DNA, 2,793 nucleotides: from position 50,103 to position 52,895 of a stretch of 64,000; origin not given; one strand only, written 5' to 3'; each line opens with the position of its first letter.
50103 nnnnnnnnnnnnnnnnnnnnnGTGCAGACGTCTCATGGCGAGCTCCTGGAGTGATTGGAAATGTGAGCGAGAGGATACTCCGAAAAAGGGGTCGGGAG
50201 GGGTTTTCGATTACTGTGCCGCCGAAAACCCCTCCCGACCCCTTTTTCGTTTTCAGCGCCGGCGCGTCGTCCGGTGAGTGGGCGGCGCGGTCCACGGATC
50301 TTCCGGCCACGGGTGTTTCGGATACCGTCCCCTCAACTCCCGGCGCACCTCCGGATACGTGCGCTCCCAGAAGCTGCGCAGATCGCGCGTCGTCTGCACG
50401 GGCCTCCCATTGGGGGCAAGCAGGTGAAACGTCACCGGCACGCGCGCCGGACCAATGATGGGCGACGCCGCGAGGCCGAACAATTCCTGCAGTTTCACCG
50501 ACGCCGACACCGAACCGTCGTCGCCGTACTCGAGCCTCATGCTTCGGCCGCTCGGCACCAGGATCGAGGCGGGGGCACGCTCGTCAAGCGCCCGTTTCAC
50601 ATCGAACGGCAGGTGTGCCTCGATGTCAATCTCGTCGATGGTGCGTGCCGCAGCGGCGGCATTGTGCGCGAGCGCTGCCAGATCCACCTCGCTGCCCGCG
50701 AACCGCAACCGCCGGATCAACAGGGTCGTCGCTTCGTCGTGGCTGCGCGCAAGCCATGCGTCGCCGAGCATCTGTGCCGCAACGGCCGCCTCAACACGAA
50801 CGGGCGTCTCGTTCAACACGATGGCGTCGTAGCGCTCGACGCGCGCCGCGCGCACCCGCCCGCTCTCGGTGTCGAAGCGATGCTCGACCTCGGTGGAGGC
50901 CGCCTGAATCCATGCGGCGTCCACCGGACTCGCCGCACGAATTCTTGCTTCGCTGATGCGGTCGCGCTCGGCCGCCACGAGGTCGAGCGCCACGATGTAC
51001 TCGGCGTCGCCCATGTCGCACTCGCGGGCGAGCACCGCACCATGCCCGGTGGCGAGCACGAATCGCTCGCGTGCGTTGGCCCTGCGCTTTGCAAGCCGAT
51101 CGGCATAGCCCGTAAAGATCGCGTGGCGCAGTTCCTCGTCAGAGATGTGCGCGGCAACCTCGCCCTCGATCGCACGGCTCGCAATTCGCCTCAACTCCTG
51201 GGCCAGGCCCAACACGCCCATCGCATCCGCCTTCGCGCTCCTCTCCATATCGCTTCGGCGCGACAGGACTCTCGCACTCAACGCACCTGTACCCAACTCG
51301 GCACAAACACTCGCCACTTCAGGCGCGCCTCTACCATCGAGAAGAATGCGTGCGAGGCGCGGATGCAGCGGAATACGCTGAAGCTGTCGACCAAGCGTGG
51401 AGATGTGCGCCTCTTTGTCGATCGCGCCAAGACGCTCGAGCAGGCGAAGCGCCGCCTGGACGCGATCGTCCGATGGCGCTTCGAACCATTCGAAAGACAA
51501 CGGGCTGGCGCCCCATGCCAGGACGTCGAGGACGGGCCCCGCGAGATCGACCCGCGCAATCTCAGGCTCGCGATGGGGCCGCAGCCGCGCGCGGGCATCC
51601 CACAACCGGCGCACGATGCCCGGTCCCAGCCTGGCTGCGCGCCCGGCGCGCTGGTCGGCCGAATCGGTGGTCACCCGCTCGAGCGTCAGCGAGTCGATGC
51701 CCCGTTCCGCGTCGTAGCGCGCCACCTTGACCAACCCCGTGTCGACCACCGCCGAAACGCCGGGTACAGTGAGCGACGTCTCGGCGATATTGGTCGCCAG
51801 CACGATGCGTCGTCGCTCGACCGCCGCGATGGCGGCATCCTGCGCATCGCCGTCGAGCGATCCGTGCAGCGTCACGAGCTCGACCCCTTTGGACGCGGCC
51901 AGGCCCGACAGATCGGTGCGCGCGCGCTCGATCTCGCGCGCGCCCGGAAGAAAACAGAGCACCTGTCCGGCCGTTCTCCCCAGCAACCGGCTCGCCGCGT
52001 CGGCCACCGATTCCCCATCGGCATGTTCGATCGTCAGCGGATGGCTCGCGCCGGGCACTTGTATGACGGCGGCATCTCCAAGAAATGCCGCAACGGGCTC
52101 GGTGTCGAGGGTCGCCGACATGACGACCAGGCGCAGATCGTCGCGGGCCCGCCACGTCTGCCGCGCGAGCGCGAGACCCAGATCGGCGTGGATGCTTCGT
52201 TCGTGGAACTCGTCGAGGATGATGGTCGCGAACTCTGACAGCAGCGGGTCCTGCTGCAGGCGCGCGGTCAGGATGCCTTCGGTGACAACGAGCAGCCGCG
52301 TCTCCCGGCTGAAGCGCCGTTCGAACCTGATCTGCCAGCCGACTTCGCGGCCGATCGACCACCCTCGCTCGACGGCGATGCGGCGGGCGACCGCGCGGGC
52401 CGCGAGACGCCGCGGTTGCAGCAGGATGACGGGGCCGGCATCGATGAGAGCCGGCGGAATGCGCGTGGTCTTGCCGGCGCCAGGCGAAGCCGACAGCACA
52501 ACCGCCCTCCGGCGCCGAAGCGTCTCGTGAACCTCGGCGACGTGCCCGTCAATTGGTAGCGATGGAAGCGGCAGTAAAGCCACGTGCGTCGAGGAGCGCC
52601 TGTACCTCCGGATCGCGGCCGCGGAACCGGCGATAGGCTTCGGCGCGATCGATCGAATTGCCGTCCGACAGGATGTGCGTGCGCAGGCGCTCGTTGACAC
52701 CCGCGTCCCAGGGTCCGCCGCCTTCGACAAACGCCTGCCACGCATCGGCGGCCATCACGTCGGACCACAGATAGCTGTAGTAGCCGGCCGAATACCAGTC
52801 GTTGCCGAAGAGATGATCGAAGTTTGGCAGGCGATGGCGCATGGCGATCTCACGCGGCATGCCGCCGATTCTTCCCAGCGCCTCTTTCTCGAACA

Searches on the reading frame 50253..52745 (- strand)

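Call 85: search_protein_families(library=pfam, proteins=[window:50253-52745:-], max_evalue=0.00001)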
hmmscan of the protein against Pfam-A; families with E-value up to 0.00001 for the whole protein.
window:50253-52745:- (830 aa): 3 families
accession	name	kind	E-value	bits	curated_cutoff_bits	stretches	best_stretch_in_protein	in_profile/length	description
PF08482.15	HrpB_C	-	2.3e-41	141.6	25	1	708-817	24-133/133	ATP-dependent helicase C-terminal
PF00271.37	Helicase_C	-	1.6e-11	44.8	23.5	1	254-374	9-110/110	Helicase conserved C-terminal domain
PF00270.35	DEAD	-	3.3e-08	33.9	26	1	73-217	8-163/167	DEAD/DEAH box helicase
